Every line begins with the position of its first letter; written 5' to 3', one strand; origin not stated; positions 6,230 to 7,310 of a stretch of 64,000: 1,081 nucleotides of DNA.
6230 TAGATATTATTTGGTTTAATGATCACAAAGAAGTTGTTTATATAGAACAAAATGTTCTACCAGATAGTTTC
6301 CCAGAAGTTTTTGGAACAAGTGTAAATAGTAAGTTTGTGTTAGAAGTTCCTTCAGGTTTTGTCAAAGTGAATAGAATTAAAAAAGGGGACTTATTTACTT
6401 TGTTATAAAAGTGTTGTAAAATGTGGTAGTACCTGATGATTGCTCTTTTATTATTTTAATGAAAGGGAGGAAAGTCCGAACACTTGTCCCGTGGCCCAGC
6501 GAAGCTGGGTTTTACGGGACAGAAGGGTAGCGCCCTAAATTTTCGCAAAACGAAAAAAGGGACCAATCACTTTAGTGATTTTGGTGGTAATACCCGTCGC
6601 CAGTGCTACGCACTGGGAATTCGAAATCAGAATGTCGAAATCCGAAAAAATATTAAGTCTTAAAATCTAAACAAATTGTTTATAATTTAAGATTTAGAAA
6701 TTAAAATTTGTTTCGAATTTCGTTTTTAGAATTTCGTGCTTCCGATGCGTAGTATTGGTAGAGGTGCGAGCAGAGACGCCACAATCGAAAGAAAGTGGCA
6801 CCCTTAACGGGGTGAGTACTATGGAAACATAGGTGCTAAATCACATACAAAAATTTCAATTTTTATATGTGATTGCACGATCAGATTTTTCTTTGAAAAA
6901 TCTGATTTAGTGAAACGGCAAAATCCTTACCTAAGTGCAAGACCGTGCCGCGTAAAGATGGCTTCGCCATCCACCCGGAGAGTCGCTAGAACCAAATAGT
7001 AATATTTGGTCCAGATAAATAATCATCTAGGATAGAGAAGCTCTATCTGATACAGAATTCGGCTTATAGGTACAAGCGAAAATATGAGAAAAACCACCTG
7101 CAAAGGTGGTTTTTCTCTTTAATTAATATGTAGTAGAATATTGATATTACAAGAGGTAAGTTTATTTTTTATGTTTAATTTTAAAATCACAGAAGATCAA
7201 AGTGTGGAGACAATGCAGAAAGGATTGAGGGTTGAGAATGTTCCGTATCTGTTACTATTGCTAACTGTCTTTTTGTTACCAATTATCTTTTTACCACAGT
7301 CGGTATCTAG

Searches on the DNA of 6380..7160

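Call 54: search_rna_families(source=window, start=6380, end=7160, threshold=evalue, max_evalue=10, show_alignments=2)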
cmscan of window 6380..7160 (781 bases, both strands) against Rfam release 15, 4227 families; matches with E-value up to 10: 30.
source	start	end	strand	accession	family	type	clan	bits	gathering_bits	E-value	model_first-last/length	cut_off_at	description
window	6424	7082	+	RF00010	RNaseP_bact_a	Gene; ribozyme;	CL00002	52.6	100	3.3e-15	1-367/367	no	Bacterial RNase P class A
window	7022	7121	+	RF02617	SSRC10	Gene; sRNA;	-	24.1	56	0.036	1-113/113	no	Streptococcus sRNA 10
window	7085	7150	-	RF02495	ohsC_RNA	Gene; antitoxin;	-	24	50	0.36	1-77/77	no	Oppression of Hydrophobic ORF by sRNA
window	7054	7118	+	RF00106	RNAI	Gene; antisense;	-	23.7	47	0.048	1-102/102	no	RNAI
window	6581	6781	+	RF04139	MIR841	Gene; miRNA;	-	23.5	200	0.021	1-212/212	no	MIR841 microRNA precursor family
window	7055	7119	+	RF02432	SpF25_sRNA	Gene; sRNA;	-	21.8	48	0.56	1-102/102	no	Streptococcus sRNA SpF25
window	7087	7151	-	RF02083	OrzO-P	Gene; antitoxin;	-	21.1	60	0.85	1-76/76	no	OrzO-P RNA antitoxin family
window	6986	7119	+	RF01859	Phe_leader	Cis-reg; leader;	-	21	55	0.69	1-125/125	no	Phenylalanine leader peptide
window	6598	6760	+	RF04210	MIR8643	Gene; miRNA;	-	20.6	135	0.2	1-150/150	no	MIR8643 microRNA precursor family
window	6594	6764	+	RF04209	MIR7533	Gene; miRNA;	-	20.4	230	0.12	31-219/249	no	MIR7533 microRNA precursor family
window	7086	7158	-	RF00106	RNAI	Gene; antisense;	-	20.1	47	0.32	1-102/102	no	RNAI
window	6839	6874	-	RF04176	mir-3149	Gene; miRNA;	-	19.6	100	0.77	1-83/83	no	mir-3149 microRNA precursor family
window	6834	6920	-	RF00474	snosnR57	Gene; snRNA; snoRNA; CD-box;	-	19.4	50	5.6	1-95/95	no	Small nucleolar RNA snR57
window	6814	6926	+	RF02316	TtnuHACA9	Gene; snRNA; snoRNA; HACA-box;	-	19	100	2.5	1-135/135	no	Tetrahymena snoRNA TtnuHACA9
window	7084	7160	-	RF01859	Phe_leader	Cis-reg; leader;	-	18.9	55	2.1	9-125/125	5'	Phenylalanine leader peptide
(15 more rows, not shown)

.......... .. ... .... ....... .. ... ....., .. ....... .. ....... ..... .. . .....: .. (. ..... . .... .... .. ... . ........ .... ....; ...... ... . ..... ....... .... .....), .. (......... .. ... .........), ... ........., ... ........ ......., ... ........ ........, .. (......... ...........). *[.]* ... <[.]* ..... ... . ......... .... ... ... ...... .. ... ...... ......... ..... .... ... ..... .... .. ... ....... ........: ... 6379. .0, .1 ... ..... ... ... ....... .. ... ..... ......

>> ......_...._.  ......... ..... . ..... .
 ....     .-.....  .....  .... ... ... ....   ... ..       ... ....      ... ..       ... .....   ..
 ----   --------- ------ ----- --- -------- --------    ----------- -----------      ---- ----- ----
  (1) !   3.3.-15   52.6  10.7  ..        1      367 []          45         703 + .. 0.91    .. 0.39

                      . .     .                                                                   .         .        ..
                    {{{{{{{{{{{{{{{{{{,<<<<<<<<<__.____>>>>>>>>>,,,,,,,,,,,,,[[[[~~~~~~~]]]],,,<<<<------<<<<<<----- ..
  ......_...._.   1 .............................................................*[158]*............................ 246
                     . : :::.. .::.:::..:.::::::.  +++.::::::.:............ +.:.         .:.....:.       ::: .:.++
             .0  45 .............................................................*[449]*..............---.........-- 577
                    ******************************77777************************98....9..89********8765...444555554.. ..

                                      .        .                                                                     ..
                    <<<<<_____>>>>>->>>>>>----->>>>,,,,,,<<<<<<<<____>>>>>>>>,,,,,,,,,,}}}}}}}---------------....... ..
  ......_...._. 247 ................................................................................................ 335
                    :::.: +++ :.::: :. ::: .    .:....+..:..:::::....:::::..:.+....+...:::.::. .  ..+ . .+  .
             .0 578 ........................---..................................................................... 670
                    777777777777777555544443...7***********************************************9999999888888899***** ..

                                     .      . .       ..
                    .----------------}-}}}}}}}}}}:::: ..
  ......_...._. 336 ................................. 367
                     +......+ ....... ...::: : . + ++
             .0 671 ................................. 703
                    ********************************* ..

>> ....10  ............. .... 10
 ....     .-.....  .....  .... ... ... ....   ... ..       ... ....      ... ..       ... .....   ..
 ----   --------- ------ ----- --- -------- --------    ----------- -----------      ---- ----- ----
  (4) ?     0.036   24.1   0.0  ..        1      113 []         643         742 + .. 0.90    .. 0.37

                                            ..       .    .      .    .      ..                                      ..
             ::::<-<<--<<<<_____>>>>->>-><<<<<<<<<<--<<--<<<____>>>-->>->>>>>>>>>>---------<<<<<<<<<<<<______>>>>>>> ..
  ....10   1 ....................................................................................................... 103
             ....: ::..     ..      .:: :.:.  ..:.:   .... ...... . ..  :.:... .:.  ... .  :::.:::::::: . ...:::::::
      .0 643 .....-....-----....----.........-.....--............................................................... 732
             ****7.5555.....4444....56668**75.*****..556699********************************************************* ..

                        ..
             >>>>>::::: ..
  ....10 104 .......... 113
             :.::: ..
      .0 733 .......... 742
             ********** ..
